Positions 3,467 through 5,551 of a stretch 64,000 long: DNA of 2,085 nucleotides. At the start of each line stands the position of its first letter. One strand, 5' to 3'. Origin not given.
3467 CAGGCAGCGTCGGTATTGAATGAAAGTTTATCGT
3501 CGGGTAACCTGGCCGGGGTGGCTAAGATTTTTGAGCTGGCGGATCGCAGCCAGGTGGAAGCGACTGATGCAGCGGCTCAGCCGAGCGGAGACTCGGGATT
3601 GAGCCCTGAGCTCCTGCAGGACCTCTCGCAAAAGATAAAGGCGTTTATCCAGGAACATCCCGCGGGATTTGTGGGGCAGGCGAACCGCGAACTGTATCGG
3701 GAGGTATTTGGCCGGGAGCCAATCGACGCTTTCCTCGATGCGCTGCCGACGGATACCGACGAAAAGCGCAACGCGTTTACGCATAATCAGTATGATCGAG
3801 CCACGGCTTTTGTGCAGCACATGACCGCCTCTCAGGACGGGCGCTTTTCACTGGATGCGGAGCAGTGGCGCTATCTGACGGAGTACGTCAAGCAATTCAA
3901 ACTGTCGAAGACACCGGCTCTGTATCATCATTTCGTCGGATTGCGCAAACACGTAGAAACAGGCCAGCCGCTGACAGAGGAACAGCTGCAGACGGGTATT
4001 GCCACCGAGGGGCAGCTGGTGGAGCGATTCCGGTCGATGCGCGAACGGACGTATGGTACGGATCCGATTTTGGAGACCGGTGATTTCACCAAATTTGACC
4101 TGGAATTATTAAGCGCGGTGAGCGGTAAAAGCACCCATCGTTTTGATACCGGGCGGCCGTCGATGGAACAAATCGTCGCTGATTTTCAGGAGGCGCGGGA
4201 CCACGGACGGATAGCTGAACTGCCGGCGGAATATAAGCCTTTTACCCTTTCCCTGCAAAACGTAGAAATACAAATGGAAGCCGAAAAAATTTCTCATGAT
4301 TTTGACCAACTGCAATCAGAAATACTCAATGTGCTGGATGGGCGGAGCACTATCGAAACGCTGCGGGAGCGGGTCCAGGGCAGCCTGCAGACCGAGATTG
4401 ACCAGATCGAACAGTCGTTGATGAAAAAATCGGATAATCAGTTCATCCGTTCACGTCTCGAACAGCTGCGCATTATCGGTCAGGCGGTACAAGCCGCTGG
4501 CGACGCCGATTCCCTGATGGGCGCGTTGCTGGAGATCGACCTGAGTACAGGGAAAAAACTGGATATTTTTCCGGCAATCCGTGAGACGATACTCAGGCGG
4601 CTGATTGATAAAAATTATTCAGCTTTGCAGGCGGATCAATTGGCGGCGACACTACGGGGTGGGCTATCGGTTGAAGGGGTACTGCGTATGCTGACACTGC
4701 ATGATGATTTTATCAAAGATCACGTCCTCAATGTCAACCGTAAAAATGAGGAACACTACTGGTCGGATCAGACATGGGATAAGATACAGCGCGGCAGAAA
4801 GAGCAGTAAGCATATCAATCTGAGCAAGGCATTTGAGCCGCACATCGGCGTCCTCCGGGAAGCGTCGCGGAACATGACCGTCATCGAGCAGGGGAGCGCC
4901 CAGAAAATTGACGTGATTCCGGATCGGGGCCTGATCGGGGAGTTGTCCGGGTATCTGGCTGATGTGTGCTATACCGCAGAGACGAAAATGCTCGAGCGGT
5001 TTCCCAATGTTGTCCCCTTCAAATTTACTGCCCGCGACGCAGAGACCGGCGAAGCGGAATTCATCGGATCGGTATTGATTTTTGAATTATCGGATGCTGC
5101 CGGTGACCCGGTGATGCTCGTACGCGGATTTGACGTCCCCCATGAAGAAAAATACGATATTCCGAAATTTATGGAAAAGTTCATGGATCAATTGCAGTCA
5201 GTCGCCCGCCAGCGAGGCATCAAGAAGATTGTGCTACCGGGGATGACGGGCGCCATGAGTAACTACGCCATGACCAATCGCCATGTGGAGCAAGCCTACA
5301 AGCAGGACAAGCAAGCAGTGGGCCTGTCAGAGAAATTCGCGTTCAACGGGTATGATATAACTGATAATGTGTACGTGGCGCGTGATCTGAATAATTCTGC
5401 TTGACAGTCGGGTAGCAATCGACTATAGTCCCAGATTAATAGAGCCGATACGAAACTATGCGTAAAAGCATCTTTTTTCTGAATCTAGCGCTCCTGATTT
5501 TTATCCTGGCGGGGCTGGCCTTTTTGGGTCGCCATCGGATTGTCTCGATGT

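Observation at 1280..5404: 1375-aa orphan cytoplasmic protein between corA and a C39-like peptidase gene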

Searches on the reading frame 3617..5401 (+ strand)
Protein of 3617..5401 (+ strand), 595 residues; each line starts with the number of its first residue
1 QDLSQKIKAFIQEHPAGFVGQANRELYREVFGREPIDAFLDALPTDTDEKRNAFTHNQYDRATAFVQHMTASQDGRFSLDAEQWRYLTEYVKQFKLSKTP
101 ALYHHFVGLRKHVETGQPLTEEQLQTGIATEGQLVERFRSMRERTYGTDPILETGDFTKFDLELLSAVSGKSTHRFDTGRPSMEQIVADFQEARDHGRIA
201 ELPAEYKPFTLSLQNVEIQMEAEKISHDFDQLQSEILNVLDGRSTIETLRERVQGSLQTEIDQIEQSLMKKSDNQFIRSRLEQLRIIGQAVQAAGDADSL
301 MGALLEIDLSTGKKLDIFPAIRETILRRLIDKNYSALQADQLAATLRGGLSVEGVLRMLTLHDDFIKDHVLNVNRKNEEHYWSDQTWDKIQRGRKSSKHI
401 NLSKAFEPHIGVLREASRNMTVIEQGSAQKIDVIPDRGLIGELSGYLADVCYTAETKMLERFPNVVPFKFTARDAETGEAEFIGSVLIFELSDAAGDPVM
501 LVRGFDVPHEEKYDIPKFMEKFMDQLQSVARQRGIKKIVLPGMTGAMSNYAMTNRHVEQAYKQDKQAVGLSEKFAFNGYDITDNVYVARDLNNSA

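Call 45: search_solved_structures(query=A1, max_evalue=10, show_alignments=3)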
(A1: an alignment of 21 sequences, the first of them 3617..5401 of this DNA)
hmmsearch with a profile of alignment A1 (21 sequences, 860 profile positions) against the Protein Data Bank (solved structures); distinct sequences matched with E-value up to 10: 5.
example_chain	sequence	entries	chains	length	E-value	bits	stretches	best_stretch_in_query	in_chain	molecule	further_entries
5zuv_A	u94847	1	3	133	0.17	13.5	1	486-581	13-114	Spike glycoprotein,Spike glycoprotein,inhibitor EK1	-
5yl9_A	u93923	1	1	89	0.52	12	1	489-562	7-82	Spike glycoprotein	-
9nqz_A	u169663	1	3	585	1.2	10.8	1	497-571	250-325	Spike glycoprotein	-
8qae_A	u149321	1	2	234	1.8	10.2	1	44-199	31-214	sc-apCC-6-SLLA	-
6b3o_A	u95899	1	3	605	2.4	9.7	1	484-572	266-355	Spike glycoprotein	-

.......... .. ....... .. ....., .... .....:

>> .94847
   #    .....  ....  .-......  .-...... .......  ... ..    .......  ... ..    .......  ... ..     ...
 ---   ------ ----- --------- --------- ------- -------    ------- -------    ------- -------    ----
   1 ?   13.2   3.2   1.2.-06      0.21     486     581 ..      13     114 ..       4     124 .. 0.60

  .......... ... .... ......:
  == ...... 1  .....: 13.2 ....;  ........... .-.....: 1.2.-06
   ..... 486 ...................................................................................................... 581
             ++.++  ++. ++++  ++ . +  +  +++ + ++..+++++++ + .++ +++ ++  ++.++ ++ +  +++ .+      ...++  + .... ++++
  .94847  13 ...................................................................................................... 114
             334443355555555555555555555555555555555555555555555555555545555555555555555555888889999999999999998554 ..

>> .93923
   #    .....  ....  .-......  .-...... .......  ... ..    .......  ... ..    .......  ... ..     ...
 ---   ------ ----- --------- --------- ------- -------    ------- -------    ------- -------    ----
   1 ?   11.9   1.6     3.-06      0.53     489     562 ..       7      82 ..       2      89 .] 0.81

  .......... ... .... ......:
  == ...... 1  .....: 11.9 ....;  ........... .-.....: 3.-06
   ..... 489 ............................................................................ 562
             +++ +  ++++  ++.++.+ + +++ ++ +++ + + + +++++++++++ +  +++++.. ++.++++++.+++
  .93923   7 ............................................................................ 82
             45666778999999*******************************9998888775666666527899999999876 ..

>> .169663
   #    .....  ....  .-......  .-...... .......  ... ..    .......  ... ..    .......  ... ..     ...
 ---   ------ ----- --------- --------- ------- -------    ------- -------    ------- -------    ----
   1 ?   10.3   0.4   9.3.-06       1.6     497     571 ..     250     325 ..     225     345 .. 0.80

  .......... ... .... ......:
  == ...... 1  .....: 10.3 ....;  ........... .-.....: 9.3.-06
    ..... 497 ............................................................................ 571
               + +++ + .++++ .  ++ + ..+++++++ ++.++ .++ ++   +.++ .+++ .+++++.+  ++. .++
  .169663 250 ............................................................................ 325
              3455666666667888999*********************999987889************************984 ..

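Call 46: search_protein_families(library=pfam, alignment_id=A1, max_evalue=0.1)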
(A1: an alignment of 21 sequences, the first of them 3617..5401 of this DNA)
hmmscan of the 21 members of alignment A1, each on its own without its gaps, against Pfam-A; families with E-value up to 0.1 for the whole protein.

A. member 1, window:3617-5401:+ (595 aa): 2 families
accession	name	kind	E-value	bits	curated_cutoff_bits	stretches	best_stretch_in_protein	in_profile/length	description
PF22116.1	DUF6944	-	0.024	14.4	32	1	282-317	57-92/167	Family of unknown function (DUF6944)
PF05205.17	COMPASS-Shg1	-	0.056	14.7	24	0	229-275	12-57/102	COMPASS (Complex proteins associated with Set1p) component shg1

B. families by the number of members that match (of 21 scanned): 17 families
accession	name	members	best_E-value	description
PF05205.17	COMPASS-Shg1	2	0.056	COMPASS (Complex proteins associated with Set1p) component shg1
PF21329.2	CYP38_PsbQ-like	1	0.004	Peptidyl-prolyl cis-trans isomerase CYP38-like, PsbQ-like domain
PF12205.13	GIT1_C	1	0.014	G protein-coupled receptor kinase-interacting protein 1 C term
PF06292.23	MUN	1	0.014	MUN domain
PF15686.10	LYRIC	1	0.016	Lysine-rich CEACAM1 co-isolated protein family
PF15596.11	Imm57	1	0.018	Immunity protein 57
PF22116.1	DUF6944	1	0.024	Family of unknown function (DUF6944)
PF04286.17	DUF445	1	0.028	Protein of unknown function (DUF445)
PF07261.16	DnaB_2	1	0.028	Replication initiation and membrane attachment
PF19349.4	DUF5927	1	0.042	Family of unknown function (DUF5927)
PF20355.3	DUF6650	1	0.044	Family of unknown function (DUF6650)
PF18472.7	HP1451_C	1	0.046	HP1451 C-terminal domain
PF09350.15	DJC28_CD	1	0.047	DnaJ homologue, subfamily C, member 28, conserved domain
PF04676.19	CwfJ_C_2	1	0.053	Protein similar to CwfJ C-terminus 2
PF14493.12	HTH_40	1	0.08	Helix-turn-helix domain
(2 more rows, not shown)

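Call 47: find_homologous_proteins(query=A1, max_evalue=0.00001)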
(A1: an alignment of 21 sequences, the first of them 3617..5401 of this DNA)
Query A1 (21 sequences) (595 aa, profile of the alignment): 53 proteins with E <= 0.00001 among 8000 candidates.
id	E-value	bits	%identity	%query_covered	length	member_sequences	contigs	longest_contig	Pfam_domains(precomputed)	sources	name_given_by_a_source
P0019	3.5e-266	904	37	97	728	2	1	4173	-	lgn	-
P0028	1.9e-265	902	37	99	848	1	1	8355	-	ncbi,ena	-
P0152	2.6e-252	858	39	98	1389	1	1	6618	-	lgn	-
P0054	1.7e-250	852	32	99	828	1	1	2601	-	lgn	-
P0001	6.3e-246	837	100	100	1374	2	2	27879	-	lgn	-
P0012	7.2e-246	837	40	97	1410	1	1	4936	-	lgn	-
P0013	2.9e-245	835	39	99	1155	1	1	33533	-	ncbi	-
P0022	2.7e-244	832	38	98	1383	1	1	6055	-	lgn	-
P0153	3.7e-243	828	39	99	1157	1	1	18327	-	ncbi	-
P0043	5.1e-242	824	33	95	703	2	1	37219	-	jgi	-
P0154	3.3e-240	818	32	95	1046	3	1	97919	-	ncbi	-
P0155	7.2e-240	817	41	96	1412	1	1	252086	-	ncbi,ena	-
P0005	9.5e-239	813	51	97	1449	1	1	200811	-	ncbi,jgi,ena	ncbi:MAG: hypothetical protein WC544_02145 [Patescibacteria group bacterium]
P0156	3.3e-237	808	39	98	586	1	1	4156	-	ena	-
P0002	5.0e-236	804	85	100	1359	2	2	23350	-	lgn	-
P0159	2.3e-227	776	62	97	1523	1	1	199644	-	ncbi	-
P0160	3.3e-221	755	35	98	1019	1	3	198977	-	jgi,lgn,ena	jgi:hypothetical protein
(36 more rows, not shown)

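Call 50: find_encoding_contigs(protein=P0159, flank=8000, max_places=2)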
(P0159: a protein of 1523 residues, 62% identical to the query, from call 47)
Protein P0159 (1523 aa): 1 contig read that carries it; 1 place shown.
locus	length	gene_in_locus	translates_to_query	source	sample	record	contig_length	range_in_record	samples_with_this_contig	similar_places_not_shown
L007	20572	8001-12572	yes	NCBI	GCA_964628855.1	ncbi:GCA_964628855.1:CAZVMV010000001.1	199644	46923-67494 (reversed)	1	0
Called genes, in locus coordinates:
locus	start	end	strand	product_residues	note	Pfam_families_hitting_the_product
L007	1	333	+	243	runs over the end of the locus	PF02616:SMC_ScpA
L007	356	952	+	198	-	PF04079:SMC_ScpB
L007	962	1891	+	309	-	PF00768:Peptidase_S11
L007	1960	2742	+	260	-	PF00121:TIM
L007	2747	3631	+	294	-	PF01116:F_bP_aldolase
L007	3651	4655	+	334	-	PF00044:Gp_dh_N, PF02800:Gp_dh_C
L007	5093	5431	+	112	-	PF04020:Phage_holin_4_2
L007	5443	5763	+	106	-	PF10861:DUF2784 (weak)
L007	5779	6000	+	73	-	-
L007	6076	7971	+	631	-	PF17964:Big_10 (faint), PF13205:Big_5, PF13529:Peptidase_C39_2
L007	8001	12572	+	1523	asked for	-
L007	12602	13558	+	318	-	PF01544:CorA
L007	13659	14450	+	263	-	PF13529:Peptidase_C39_2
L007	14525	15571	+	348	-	PF03706:LPG_synthase_TM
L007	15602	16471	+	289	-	-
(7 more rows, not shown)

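Call 52: find_encoding_contigs(protein=P0155, flank=8000, max_places=2)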
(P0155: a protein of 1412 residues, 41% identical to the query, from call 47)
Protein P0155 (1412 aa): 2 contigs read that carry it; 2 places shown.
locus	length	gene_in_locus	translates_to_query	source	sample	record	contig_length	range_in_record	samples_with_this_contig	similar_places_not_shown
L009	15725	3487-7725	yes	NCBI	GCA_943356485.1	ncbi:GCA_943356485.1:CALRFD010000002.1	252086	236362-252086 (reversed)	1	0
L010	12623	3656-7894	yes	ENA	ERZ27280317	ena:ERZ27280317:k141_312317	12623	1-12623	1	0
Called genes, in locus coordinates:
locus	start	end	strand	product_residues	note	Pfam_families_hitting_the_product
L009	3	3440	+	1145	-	?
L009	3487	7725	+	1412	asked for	-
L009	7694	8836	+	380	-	PF01180:DHO_dh, PF01207:Dus (faint)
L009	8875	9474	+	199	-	-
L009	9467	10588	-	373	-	PF01979:Amidohydro_1, PF12890:DHOase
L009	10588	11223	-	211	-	PF00156:Pribosyltran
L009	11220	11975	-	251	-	PF00215:OMPdecase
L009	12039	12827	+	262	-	PF04085:MreC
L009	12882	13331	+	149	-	-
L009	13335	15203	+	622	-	PF03717:PBP_dimer, PF00905:Transpeptidase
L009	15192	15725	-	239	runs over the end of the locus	-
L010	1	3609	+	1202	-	?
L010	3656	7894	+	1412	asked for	-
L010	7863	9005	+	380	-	PF01180:DHO_dh, PF01207:Dus (faint)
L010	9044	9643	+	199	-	-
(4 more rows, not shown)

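Call 55: find_encoding_contigs(protein=P0160, flank=8000, max_places=2)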
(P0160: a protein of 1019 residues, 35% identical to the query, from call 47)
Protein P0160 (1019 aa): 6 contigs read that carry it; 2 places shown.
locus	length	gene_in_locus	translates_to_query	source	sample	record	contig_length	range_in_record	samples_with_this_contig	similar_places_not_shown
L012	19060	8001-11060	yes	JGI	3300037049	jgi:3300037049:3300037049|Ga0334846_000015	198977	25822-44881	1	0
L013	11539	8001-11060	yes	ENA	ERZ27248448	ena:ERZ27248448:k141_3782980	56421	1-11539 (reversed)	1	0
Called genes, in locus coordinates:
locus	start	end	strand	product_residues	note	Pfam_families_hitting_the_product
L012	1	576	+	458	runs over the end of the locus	PF14897:EpsG (weak)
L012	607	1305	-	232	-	PF13624:SurA_N_3, PF09312:SurA_N (weak)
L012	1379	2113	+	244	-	PF03167:UDG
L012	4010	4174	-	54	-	-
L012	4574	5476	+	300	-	PF13814:Replic_Relax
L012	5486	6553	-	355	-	-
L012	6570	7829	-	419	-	-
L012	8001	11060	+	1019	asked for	-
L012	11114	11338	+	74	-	PF13560:HTH_31 (weak), PF12844:HTH_19 (weak), PF01381:HTH_3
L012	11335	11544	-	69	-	-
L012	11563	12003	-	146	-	PF13091:PLDc_2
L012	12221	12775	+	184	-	-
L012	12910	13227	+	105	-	-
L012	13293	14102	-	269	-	-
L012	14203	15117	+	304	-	-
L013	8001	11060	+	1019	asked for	-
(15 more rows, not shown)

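Call 59: predict_structure(alignment_id=A2)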
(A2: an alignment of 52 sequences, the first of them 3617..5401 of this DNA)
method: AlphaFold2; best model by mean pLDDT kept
length: 595 residues; sequences in the alignment: 52
mean_pLDDT: 90.6   pTM: 0.79
mean pLDDT of the five models: 90.6, 90.4, 89.4, 89.1, 88.4
residues with pLDDT >= 90: 398; 70-90: 186; 50-70: 10; < 50: 1
segments of 3 or more residues with pLDDT < 50: none
pLDDT, mean of each block of 10 residues (from residue 1): 79 88 91 94 85 83 91 79 92 93 94 92 91 94 95 92 94 84 95 96 97 89 93 94 91 95 91 87 95 95 95 93 94 75 83 89 84 77 92 91 92 90 85 97 89 88 96 90 95 97 92 92 96 97 88 90 92 90 95 68
secondary structure, 60 per line:
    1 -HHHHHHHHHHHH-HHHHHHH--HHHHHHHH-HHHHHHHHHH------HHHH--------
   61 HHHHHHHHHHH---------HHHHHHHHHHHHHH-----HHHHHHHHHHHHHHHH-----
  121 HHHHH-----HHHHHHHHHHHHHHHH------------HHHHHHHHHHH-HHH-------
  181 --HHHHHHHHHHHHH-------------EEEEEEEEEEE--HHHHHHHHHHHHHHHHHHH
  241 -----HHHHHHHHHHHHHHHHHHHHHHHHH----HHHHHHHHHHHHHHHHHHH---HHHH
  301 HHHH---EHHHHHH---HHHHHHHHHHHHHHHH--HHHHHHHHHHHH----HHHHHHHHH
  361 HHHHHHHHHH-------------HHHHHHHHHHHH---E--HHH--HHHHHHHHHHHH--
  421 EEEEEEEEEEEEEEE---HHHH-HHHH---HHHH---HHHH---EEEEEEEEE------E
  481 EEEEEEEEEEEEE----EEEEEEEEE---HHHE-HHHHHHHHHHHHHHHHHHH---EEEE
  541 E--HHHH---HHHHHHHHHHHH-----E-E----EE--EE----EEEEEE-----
elements in order: H2-13 H15-21 H24-31 H33-42 H49-52 H61-71 H81-94 H100-115 H121-125 H131-146 H159-169 H183-195 E209-219 H222-240 H246-270 H275-293 H297-304 H309-314 H318-333 H336-347 H352-370 H384-395 H407-418 E421-435 H439-442 H444-447 H451-454 H458-461 E465-473 E480-493 E498-506 H515-533 E537-541 H544-547 H551-562 E585-590

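Call 63: fold_search(model_id=the predicted structure, library=pdb)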
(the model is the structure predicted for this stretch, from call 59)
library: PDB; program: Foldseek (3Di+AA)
matches with E <= 10: 324; with E <= 0.001: 0
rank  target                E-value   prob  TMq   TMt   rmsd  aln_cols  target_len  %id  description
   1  6edz_B                3.7e-02  0.47  0.14  0.12  28.7       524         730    8  Crystal structure of Mycobacterium tuberculosis ICL2 in complex with acetyl-CoA, form I (released 2019-08-14)
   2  6ee1_D                4.6e-02  0.30  0.14  0.12  31.5       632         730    9  Crystal structure of Mycobacterium tuberculosis ICL2 in complex with acetyl-CoA (released 2019-08-14)
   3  6ee1_B                5.3e-02  0.38  0.14  0.12  29.7       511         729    8  Crystal structure of Mycobacterium tuberculosis ICL2 in complex with acetyl-CoA (released 2019-08-14)
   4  6edz_D                5.3e-02  0.38  0.14  0.12  29.2       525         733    8  Crystal structure of Mycobacterium tuberculosis ICL2 in complex with acetyl-CoA, form I (released 2019-08-14)
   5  6edz_C                6.3e-02  0.51  0.14  0.12  22.8       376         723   11  Crystal structure of Mycobacterium tuberculosis ICL2 in complex with acetyl-CoA, form I (released 2019-08-14)
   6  6edz_A                7.2e-02  0.35  0.14  0.12  29.1       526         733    8  Crystal structure of Mycobacterium tuberculosis ICL2 in complex with acetyl-CoA, form I (released 2019-08-14)
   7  6edw_D                8.9e-02  0.18  0.13  0.10  50.5       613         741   10  Crystal structure of Mycobacterium tuberculosis ICL2 in the apo form (released 2019-08-14)
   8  5zgn_C                9.3e-02  0.99  0.15  0.49   5.5       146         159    7  The crystal structure of KacTA-DNA complex (released 2019-04-03)
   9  6ee1_C                9.7e-02  0.44  0.14  0.12  22.7       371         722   11  Crystal structure of Mycobacterium tuberculosis ICL2 in complex with acetyl-CoA (released 2019-08-14)
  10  9obo_A                1.0e-01  0.23  0.15  0.12  48.0       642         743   10  Crystal structure of Mycobacterium tuberculosis isocitrate lyase 2 fixed in the apo form with disulfide bonds (released 2026-03-18)
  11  6ee1_A                1.1e-01  0.23  0.13  0.11  30.1       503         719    9  Crystal structure of Mycobacterium tuberculosis ICL2 in complex with acetyl-CoA (released 2019-08-14)
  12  6edw_B                1.2e-01  0.25  0.14  0.11  46.5       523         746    9  Crystal structure of Mycobacterium tuberculosis ICL2 in the apo form (released 2019-08-14)
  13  9obo_B                1.2e-01  0.28  0.14  0.12  44.9       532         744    8  Crystal structure of Mycobacterium tuberculosis isocitrate lyase 2 fixed in the apo form with disulfide bonds (released 2026-03-18)
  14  6yzz                  1.3e-01  0.97  0.14  0.43   5.4       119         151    8  Arabidopsis thaliana Naa50 in complex with AcCoA (released 2020-12-30)
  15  6ajm_B                1.4e-01  1.00  0.16  0.53   5.5       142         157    8  Crystal structure of apo AtaTR (released 2019-01-02)
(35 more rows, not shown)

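Call 77: find_related_loci(query=A1, collection=viral_contigs, flank=8000)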
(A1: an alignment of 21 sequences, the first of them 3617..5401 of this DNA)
Query A1 (595 aa) in viral_contigs; peptide patterns used: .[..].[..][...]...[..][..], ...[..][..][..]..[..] (x = any residue, [..] = any of these).
23 stretches matched a pattern, but none encodes a relative of the query by tblastn (E <= 1e-3).
